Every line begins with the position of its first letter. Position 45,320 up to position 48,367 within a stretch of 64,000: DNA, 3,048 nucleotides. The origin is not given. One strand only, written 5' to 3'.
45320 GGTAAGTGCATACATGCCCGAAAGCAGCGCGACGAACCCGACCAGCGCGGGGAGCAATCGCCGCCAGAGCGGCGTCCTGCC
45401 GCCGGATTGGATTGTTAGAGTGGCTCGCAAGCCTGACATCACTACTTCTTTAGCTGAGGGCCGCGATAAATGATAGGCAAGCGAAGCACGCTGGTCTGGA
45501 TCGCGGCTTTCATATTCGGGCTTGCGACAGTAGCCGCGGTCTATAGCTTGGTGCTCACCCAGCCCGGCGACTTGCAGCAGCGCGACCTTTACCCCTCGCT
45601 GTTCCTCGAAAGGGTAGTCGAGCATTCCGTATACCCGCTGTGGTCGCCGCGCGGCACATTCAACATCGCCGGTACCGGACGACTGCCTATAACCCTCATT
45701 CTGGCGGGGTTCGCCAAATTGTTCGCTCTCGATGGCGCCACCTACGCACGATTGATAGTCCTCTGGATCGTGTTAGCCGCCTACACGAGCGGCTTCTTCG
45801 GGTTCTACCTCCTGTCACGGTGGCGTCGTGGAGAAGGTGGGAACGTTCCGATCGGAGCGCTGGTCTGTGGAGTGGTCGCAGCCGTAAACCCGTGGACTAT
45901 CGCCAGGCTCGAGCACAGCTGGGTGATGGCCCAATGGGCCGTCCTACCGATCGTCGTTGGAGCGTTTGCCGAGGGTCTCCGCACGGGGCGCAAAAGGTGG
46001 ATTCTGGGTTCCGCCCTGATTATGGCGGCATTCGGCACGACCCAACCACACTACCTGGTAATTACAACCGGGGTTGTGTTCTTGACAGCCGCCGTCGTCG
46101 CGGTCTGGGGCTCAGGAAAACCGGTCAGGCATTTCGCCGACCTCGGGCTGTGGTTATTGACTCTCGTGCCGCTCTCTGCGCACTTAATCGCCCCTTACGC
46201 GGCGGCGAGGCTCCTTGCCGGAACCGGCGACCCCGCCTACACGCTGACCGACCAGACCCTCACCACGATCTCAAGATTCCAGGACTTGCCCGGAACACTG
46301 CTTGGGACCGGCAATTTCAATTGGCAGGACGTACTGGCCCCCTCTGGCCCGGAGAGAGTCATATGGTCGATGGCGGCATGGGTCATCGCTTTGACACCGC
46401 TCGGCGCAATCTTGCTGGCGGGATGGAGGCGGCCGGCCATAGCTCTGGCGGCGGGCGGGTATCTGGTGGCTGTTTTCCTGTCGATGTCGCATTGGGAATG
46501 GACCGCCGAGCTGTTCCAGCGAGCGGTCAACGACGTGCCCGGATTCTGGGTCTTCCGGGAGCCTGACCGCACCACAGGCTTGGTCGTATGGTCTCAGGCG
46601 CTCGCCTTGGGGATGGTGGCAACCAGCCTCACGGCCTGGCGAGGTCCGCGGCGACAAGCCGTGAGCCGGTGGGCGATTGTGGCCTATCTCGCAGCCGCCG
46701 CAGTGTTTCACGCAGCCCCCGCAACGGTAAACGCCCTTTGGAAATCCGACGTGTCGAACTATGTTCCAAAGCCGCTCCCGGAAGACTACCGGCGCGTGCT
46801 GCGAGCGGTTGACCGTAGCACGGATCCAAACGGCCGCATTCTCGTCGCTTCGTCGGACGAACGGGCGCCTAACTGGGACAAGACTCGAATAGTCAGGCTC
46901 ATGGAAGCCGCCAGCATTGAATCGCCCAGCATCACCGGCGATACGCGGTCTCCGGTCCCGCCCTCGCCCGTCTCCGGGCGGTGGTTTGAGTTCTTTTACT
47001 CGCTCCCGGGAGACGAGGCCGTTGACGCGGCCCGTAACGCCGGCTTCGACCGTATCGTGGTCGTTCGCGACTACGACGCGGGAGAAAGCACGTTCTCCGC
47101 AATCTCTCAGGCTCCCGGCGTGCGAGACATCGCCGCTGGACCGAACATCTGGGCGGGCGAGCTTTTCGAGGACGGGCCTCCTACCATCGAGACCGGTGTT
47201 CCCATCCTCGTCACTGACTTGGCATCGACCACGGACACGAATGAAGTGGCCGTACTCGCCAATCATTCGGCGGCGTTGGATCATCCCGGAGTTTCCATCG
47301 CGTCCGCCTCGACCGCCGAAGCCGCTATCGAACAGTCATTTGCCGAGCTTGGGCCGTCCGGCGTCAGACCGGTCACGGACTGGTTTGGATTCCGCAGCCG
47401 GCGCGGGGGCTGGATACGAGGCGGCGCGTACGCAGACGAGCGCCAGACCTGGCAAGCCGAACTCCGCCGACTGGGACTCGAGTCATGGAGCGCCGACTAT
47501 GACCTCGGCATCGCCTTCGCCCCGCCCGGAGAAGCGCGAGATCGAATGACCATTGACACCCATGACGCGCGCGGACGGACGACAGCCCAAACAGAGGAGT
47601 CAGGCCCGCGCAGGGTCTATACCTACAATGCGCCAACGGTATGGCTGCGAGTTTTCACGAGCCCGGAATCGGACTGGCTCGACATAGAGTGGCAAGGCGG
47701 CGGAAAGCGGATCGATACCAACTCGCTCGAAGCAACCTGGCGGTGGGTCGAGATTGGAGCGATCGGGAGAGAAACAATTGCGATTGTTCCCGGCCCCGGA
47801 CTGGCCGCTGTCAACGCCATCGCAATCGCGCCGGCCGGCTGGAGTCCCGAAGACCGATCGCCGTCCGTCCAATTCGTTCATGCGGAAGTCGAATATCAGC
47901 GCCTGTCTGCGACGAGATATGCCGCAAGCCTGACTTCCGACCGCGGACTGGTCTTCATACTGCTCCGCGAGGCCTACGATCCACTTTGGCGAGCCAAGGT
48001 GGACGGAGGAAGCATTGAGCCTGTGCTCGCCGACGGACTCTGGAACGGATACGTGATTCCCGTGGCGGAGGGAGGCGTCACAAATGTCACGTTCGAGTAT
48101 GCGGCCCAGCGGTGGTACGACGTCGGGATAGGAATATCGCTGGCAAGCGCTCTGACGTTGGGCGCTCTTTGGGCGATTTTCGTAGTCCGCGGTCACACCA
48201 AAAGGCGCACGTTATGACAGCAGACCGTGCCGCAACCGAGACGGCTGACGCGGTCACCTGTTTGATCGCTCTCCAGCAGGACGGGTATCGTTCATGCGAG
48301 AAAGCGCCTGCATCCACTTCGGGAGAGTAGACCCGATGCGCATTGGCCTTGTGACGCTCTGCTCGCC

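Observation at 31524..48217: Candidate undescribed envelope-glycoconjugate system: GT2 + flippase + multiple YfhO/GT-C-like giants + LtaS-like module proteins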

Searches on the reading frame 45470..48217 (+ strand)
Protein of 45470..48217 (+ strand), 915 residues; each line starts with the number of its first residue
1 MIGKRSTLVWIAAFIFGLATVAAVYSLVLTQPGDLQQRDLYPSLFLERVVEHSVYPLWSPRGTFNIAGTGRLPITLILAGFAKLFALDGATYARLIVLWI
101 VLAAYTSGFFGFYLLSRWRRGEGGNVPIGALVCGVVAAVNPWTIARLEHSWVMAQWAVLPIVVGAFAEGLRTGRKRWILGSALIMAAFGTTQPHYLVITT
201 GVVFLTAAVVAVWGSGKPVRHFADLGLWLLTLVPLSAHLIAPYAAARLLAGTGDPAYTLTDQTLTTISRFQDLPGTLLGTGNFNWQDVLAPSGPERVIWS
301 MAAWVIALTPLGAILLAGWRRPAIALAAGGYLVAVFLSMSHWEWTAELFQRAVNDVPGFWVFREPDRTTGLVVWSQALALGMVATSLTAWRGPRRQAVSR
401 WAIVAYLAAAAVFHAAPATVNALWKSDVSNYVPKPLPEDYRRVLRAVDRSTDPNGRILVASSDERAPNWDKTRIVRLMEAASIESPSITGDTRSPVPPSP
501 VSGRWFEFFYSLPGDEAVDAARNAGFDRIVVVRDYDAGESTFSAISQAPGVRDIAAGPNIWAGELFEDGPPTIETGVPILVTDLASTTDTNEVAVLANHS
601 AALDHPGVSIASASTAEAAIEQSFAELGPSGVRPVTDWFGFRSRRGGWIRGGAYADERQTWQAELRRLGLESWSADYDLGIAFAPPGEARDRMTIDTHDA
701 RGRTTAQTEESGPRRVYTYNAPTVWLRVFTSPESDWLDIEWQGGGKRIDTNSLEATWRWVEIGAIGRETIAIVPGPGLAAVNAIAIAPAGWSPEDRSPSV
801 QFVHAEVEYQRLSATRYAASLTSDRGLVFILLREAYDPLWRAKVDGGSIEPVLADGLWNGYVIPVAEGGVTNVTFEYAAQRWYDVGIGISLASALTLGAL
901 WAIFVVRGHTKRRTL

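Call 3: search_protein_families(library=pfam, proteins=[window:45470-48217:+], max_evalue=0.01)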
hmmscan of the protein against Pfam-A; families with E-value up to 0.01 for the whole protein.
window:45470-48217:+ (915 aa): 0 families

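Call 6: search_protein_families(library=ncbifam, proteins=[window:45470-48217:+], max_evalue=1)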
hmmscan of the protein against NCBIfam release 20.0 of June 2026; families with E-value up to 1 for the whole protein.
window:45470-48217:+ (915 aa): 1 family
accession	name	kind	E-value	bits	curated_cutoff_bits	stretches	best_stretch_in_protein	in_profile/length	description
NF053599.1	transp_MmpA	equivalog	1.8e-05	23.5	210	1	94-475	66-414/543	MmpA family trehalose lipid delivery protein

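Call 7: search_protein_families(library=pfam, proteins=[window:45470-48217:+], max_evalue=10)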
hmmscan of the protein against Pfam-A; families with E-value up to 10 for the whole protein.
window:45470-48217:+ (915 aa): 2 families
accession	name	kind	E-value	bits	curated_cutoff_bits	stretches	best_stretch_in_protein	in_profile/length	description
PF05593.20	RHS_repeat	-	0.014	16.2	22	1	698-721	1-24/38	RHS Repeat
PF19455.4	DUF5993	-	0.051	14.2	27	1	380-414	6-40/50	Family of unknown function (DUF5993)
